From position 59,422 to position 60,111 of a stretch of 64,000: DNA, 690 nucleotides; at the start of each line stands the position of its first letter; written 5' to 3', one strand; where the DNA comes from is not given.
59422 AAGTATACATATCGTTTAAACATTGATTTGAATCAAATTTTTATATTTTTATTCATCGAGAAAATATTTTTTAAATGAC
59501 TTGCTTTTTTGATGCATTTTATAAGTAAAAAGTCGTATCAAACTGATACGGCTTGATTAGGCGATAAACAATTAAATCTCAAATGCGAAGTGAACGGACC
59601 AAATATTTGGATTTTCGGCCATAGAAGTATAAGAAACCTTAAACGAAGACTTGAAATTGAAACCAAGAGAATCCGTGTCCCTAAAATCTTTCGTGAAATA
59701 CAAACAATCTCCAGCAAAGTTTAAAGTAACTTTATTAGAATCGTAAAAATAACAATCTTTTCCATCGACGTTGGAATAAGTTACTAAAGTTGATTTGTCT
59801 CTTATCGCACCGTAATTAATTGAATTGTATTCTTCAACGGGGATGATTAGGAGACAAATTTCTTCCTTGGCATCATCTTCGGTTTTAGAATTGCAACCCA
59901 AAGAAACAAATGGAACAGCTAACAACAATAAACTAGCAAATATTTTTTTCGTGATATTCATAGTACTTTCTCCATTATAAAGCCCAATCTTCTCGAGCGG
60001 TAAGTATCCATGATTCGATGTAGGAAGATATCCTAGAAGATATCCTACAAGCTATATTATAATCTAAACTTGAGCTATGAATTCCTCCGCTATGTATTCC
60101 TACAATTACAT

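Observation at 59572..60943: V8-like S1B serine protease plus small lipoprotein inserted between pflA and pflB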

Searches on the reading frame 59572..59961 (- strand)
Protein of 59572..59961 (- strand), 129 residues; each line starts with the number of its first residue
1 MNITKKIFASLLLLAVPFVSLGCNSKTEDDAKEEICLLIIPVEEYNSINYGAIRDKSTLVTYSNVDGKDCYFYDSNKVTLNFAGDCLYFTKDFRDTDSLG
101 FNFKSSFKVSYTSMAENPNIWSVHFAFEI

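Call 3: search_protein_families(library=pfam, proteins=[window:59572-59961:-], max_evalue=0.01)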
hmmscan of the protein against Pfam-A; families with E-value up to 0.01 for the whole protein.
window:59572-59961:- (129 aa): 0 families

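Call 5: find_homologous_proteins(query=window:59572-59961:-, max_evalue=0.001)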
Query window:59572-59961:- (129 aa): 3 proteins with E <= 0.001 among 14 candidates.
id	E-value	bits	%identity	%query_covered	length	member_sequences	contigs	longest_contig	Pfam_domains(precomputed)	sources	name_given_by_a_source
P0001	1.4e-80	285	100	100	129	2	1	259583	-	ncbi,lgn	-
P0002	7.3e-72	257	90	100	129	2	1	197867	-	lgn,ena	-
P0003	2.5e-66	239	81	100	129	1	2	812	-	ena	-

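Call 7: find_encoding_contigs(protein=P0002, flank=10000, max_places=4)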
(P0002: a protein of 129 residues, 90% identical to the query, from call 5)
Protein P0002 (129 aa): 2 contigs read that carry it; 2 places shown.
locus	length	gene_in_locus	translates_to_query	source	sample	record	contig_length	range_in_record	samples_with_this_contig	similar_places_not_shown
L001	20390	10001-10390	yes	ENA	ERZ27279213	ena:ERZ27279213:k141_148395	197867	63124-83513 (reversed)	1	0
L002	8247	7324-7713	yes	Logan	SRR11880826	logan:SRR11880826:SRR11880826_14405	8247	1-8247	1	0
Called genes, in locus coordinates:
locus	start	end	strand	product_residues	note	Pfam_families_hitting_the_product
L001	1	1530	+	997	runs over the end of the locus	PF01915:Glyco_hydro_3_C, PF14310:Fn3-like, PF00933:Glyco_hydro_3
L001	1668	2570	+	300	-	PF12728:HTH_17 (faint), PF02661:Fic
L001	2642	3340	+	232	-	PF00072:Response_reg, PF04397:LytTR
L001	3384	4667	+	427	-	PF02518:HATPase_c (weak), PF14501:HATPase_c_5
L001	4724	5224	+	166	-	PF00160:Pro_isomerase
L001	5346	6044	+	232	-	PF00485:PRK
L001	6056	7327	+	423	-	PF02127:Peptidase_M18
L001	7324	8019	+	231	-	PF00027:cNMP_binding, PF13545:HTH_Crp_2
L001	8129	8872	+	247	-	PF13353:Fer4_12, PF04055:Radical_SAM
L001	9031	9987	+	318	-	PF00089:Trypsin (weak), PF13365:Trypsin_2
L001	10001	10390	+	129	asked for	-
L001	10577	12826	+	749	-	PF02901:PFL-like, PF01228:Gly_radical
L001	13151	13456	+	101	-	PF02583:Trns_repr_metal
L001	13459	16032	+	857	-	PF00403:HMA, PF00122:E1-E2_ATPase, PF00702:Hydrolase, PF00403:HMA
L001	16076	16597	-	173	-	-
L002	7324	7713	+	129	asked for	-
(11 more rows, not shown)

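Call 8: find_encoding_contigs(protein=P0001, flank=10000, max_places=4)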
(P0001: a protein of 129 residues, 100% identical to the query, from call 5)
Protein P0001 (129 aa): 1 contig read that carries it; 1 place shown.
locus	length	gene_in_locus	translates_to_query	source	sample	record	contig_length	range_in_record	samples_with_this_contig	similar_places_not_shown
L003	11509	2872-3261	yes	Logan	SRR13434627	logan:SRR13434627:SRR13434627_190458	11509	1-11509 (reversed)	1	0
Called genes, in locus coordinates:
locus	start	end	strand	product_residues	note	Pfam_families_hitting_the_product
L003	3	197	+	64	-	?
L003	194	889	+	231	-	PF00027:cNMP_binding, PF13545:HTH_Crp_2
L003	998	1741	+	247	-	PF13353:Fer4_12, PF04055:Radical_SAM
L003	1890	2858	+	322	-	PF00089:Trypsin (faint), PF13365:Trypsin_2 (weak)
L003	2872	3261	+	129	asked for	-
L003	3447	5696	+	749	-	PF02901:PFL-like, PF01228:Gly_radical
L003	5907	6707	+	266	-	PF02535:Zip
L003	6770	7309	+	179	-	-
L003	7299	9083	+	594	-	-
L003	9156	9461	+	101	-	PF02583:Trns_repr_metal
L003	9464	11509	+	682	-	?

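Call 16: find_encoding_contigs(protein=P0019, flank=6000, max_places=6)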
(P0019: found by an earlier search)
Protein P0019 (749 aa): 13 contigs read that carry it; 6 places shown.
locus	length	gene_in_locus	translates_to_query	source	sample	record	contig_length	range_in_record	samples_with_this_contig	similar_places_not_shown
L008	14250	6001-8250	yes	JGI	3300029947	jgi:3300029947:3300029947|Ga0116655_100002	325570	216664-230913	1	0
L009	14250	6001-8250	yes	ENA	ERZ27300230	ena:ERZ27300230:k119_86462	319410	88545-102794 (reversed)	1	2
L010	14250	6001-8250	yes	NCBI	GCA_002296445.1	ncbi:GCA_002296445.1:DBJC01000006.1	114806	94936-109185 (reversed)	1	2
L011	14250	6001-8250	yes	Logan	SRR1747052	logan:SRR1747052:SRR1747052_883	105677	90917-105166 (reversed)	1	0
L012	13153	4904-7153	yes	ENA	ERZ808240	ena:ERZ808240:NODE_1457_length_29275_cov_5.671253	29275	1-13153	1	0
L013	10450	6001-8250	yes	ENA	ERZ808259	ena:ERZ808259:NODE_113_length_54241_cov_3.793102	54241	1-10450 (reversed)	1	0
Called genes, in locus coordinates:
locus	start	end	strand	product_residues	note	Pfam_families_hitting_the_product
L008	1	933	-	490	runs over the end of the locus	PF01609:DDE_Tnp_1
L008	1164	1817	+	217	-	PF14501:HATPase_c_5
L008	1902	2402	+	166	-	PF00160:Pro_isomerase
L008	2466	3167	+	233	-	PF00485:PRK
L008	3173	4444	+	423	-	PF02127:Peptidase_M18, PF05343:Peptidase_M42 (weak)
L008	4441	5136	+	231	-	PF00027:cNMP_binding, PF13545:HTH_Crp_2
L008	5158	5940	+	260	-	PF13353:Fer4_12, PF04055:Radical_SAM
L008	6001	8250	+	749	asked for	PF02901:PFL-like, PF01228:Gly_radical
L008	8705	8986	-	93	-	-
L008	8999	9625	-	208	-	PF13151:DUF3990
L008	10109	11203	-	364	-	PF02661:Fic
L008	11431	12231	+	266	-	PF02535:Zip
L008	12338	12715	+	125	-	PF02583:Trns_repr_metal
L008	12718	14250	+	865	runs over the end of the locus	PF00403:HMA, PF00122:E1-E2_ATPase, PF00702:Hydrolase, PF00403:HMA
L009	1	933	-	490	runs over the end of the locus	PF01609:DDE_Tnp_1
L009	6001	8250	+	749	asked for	PF02901:PFL-like, PF01228:Gly_radical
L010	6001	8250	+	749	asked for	PF02901:PFL-like, PF01228:Gly_radical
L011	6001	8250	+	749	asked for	PF02901:PFL-like, PF01228:Gly_radical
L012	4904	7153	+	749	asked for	PF02901:PFL-like, PF01228:Gly_radical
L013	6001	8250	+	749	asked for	PF02901:PFL-like, PF01228:Gly_radical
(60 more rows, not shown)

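Call 17: find_homologous_proteins(query=A1, max_evalue=0.01)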
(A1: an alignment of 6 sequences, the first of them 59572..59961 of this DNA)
Query A1 (6 sequences) (129 aa, profile of the alignment): 9 proteins with E <= 0.01 among 982 candidates.
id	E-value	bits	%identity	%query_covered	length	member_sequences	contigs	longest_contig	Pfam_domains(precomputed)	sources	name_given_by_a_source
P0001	1.1e-37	147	100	100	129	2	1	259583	-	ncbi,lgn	-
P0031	2.1e-37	146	37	64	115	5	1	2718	-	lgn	-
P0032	5.3e-37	144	-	-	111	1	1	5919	-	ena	-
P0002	1.5e-36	143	90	100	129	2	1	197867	-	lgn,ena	-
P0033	8.4e-32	128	-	-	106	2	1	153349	-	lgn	-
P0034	1.8e-29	120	24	50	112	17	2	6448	-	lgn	-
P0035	3.7e-29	119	22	52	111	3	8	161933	-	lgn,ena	-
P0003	4.8e-29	119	81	100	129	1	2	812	-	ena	-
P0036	8.2e-27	112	-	-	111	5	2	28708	-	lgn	-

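Call 31: search_protein_families(library=ncbifam, proteins=[window:59572-59961:-], max_evalue=0.1)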
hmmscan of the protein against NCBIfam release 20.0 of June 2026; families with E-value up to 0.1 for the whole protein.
window:59572-59961:- (129 aa): 0 families

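Call 32: search_protein_families(library=padloc, proteins=[window:59572-59961:-], max_evalue=0.1)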
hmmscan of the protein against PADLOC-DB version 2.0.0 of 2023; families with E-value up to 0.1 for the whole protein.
window:59572-59961:- (129 aa): 0 families

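Call 33: predict_structure(alignment_id=A4)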
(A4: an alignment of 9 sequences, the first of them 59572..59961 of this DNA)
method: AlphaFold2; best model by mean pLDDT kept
length: 129 residues; sequences in the alignment: 9
mean_pLDDT: 77.1   pTM: 0.59
mean pLDDT of the five models: 77.1, 75.4, 73.9, 40.4, 40.1
residues with pLDDT >= 90: 75; 70-90: 7; 50-70: 15; < 50: 32
segments of 3 or more residues with pLDDT < 50: 1-6, 9-14, 21-26, 31-34, 36-38
pLDDT, mean of each block of 10 residues (from residue 1): 47 48 44 48 62 96 95 96 91 93 97 92 96
secondary structure, 60 per line:
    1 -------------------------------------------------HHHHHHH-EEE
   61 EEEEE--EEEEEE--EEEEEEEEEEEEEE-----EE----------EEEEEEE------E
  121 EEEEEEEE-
elements in order: H50-56 E58-65 E68-73 E76-89 E107-113 E120-128

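Call 36: search_protein_representatives(alignment_id=A4)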
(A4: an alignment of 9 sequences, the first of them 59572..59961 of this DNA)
Query: 9 sequences, 113 profile positions. Proteins with E-value up to 0.001 (for the whole library): 18; up to 1e-10: 7; up to 1e-30: 4. The best 18 are listed.
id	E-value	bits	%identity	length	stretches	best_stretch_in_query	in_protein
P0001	3.8e-41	156.0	-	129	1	1-113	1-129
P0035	2.9e-39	150.0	-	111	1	1-113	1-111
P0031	1.1e-34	135.2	-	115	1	2-112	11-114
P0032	1.3e-34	135.0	-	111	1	2-113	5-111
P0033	1.9e-30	121.5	-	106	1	4-112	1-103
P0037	1.8e-14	70.1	-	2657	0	-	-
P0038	3.9e-11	59.3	-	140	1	4-112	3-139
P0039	2.0e-09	53.9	-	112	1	8-112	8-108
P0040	1.6e-08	50.9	-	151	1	5-112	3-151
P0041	1.5e-07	47.8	-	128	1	5-112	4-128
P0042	7.2e-07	45.6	-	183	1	3-111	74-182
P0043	5.3e-06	42.8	-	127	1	4-112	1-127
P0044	8.1e-06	42.2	-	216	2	6-112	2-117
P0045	3.6e-05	40.1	-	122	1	12-112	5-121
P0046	6.3e-05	39.3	-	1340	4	52-83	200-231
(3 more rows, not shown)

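Call 39: find_encoding_contigs(protein=P0039, flank=4000, max_places=3)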
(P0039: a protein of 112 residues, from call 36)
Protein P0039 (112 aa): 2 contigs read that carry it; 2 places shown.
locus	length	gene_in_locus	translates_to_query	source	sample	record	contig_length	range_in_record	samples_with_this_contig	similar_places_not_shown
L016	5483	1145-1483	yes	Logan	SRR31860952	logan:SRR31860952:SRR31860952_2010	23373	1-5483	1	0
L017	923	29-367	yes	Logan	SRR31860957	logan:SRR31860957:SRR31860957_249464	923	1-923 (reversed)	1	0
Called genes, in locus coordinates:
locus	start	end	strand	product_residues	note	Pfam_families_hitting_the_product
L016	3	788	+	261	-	?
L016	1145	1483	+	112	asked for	-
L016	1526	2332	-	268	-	PF01047:MarR, PF08220:HTH_DeoR, PF08279:HTH_11 (weak), PF00455:DeoRC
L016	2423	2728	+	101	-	PF02583:Trns_repr_metal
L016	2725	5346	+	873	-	PF00403:HMA, PF19803:DUF6286 (faint), PF00122:E1-E2_ATPase, PF00702:Hydrolase, PF00403:HMA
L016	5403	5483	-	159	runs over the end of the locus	-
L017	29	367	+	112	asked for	-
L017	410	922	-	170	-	?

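Call 40: find_encoding_contigs(protein=P0038, flank=4000, max_places=3)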
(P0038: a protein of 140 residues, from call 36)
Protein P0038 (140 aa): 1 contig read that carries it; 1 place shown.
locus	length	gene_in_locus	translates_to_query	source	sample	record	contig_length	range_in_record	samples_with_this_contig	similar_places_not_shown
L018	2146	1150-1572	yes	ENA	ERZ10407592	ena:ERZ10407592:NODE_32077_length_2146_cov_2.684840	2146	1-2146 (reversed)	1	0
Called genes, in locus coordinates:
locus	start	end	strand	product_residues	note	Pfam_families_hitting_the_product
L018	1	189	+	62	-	?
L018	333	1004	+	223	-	-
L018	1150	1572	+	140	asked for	-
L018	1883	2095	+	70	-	-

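Call 41: find_encoding_contigs(protein=P0045, flank=4000, max_places=3)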
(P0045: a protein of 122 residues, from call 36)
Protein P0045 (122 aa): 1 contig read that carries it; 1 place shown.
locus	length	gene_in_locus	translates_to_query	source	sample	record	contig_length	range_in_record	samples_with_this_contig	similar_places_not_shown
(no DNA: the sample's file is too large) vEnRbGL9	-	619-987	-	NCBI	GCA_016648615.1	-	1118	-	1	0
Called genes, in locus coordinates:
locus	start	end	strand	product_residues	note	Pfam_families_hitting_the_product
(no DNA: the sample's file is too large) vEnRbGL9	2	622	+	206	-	?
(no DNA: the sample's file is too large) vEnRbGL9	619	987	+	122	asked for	-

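Call 48: search_solved_structures(query=A4, max_evalue=10)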
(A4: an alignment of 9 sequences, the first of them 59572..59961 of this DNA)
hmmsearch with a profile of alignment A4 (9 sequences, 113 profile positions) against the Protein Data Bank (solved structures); distinct sequences matched with E-value up to 10: 6.
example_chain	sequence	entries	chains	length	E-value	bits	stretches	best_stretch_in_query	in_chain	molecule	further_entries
4i62_A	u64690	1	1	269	0.015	18.7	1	1-48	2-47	Amino acid ABC transporter, periplasmic amino acid-binding protein, putative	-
9l01_B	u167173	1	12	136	0.18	15.3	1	7-48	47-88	adaptor protein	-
9his_I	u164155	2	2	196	0.36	14.3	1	4-77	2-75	Peptidyl-prolyl cis-trans isomerase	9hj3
3isy_A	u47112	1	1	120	0.68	13.4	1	32-110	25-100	Intracellular proteinase inhibitor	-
9jlf_b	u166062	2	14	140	1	12.8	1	8-48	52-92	Adaptor protein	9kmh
4fyb_B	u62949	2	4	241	8.9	9.8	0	5-102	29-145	Thiol:disulfide interchange protein (DsbC)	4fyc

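Call 52: fold_search(model_id=the predicted structure, library=pdb)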
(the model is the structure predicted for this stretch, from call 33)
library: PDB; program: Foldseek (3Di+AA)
matches with E <= 10: 335; with E <= 0.001: 0
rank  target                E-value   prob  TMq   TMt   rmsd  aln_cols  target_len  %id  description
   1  4ql5_B                1.5e-01  0.91  0.33  0.55   5.0        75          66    4  Crystal structure of translation initiation factor IF-1 from Streptococcus pneumoniae TIGR4 (released 2014-07-02)
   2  3nqi_B                2.0e-01  0.38  0.21  0.13   9.0        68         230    7  Crystal structure of a Putative lipoprotein (BF3042) from Bacteroides fragilis NCTC 9343 at 1.87 A resolution (released 2010-08-18)
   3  1aaq_A                2.0e-01  0.06  0.12  0.15  11.5        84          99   13  HYDROXYETHYLENE ISOSTERE INHIBITORS OF HUMAN IMMUNODEFICIENCY VIRUS-1 PROTEASE: STRUCTURE-ACTIVITY ANALYSIS USING ENZY (released 1994-06-22)
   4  2oqk                  2.2e-01  0.90  0.33  0.43   4.3        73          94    7  Crystal structure of putative Cryptosporidium parvum translation initiation factor eIF-1A (released 2007-02-13)
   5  8s8e_i                2.3e-01  0.84  0.30  0.36   5.5        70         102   10  Structure of a yeast 48S-AUC preinitiation complex in closed conformation (model py48S-AUC-3.1) (released 2024-09-11)
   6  6zp4_G                2.4e-01  0.89  0.34  0.46   4.7        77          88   10  SARS-CoV-2 Nsp1 bound to a human 43S preinitiation ribosome complex - state 2 (released 2020-07-29)
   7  4q7j_D                2.4e-01  0.33  0.27  0.21  17.7       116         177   16  Complex structure of viral RNA polymerase (released 2014-08-27)
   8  8s8d_i                3.1e-01  0.77  0.30  0.35   5.5        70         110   13  Structure of a yeast 48S-AUC preinitiation complex in closed conformation (model py48S-AUC-2) (released 2024-09-11)
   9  5mp9_H                3.3e-01  0.41  0.29  0.11   8.9        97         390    5  26S proteasome in presence of ATP (s1) (released 2017-03-08)
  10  1ody_A                3.7e-01  0.05  0.12  0.14  11.2        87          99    8  HIV-1 PROTEASE COMPLEXED WITH AN INHIBITOR LP-130 (released 1999-02-16)
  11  5kqx_A                3.7e-01  0.03  0.11  0.12  11.6        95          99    9  Protease E35D-SQV (released 2016-09-21)
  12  1lzq_A                4.0e-01  0.03  0.10  0.12  11.9        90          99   10  Crystal structure of the complex of mutant HIV-1 protease (A71V, V82T, I84V) with an ethylenamine peptidomimetic inhib (released 2003-04-29)
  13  9fs9_D                4.5e-01  0.35  0.27  0.37   6.6        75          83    8  Self assembly domain of the surface layer protein of Viridibacillus arvi (aa 765-844) (released 2024-08-28)
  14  6zjo_A                4.8e-01  0.82  0.34  0.18   4.0        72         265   12  Crystal Structure of Staphylococcus aureus RsgA. (released 2021-07-07)
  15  8peg_Z                4.8e-01  0.33  0.27  0.22   6.9        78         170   19  Escherichia coli paused disome complex (queueing 70S non-rotated closed PRE state) (released 2024-03-06)
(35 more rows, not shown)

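Call 58: find_encoding_contigs(protein=P0043, flank=4000, max_places=3)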
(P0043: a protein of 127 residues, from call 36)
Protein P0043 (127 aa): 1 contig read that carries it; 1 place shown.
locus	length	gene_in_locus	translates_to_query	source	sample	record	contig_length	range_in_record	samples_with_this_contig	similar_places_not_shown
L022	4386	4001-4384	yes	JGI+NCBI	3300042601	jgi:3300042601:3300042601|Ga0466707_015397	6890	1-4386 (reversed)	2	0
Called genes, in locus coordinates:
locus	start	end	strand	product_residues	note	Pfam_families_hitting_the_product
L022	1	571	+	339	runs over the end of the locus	PF02016:Peptidase_S66, PF17676:Peptidase_S66C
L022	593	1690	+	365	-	PF13421:Band_7_1, PF01145:Band_7, PF12773:DZR, PF13240:Zn_Ribbon_1, PF24463:DUF7577 (weak), PF12773:DZR, PF13240:Zn_Ribbon_1 (weak), PF13248:Zn_ribbon_3 (weak), +3 more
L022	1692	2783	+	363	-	PF08271:Zn_Ribbon_TF (faint), PF13248:Zn_ribbon_3 (faint)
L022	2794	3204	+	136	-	-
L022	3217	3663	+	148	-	-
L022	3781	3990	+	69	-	-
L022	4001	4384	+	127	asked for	?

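Call 59: find_encoding_contigs(protein=P0044, flank=4000, max_places=3)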
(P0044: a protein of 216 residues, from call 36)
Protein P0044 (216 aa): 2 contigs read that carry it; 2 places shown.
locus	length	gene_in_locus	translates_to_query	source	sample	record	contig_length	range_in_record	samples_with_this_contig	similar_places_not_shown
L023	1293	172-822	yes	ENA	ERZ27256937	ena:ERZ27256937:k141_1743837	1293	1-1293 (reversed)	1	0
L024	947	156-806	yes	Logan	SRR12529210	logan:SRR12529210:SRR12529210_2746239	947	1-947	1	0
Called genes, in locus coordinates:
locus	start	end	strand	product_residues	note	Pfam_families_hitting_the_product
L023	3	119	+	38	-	?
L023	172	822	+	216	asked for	-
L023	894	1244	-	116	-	PF00453:Ribosomal_L20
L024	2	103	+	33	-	?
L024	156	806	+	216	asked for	-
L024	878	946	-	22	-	?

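Call 69: search_protein_families(library=phrogs, proteins=[window:59572-59961:-], max_evalue=0.01)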
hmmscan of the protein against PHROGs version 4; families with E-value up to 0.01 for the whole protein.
window:59572-59961:- (129 aa): 0 families

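Call 70: search_protein_families(library=pfam, alignment_id=A4, max_evalue=5)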
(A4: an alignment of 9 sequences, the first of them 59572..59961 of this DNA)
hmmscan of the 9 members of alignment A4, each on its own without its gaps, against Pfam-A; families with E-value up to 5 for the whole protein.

A. member 1, window:59572-59961:- (129 aa): 0 families

B. families by the number of members that match (of 9 scanned): 3 families
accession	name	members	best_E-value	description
PF09373.15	PMBR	1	0.048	Pseudomurein-binding repeat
PF03021.20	CM2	1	0.058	Influenza C virus M2 protein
PF16339.10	DUF4969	1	0.1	Domain of unknown function (DUF4969)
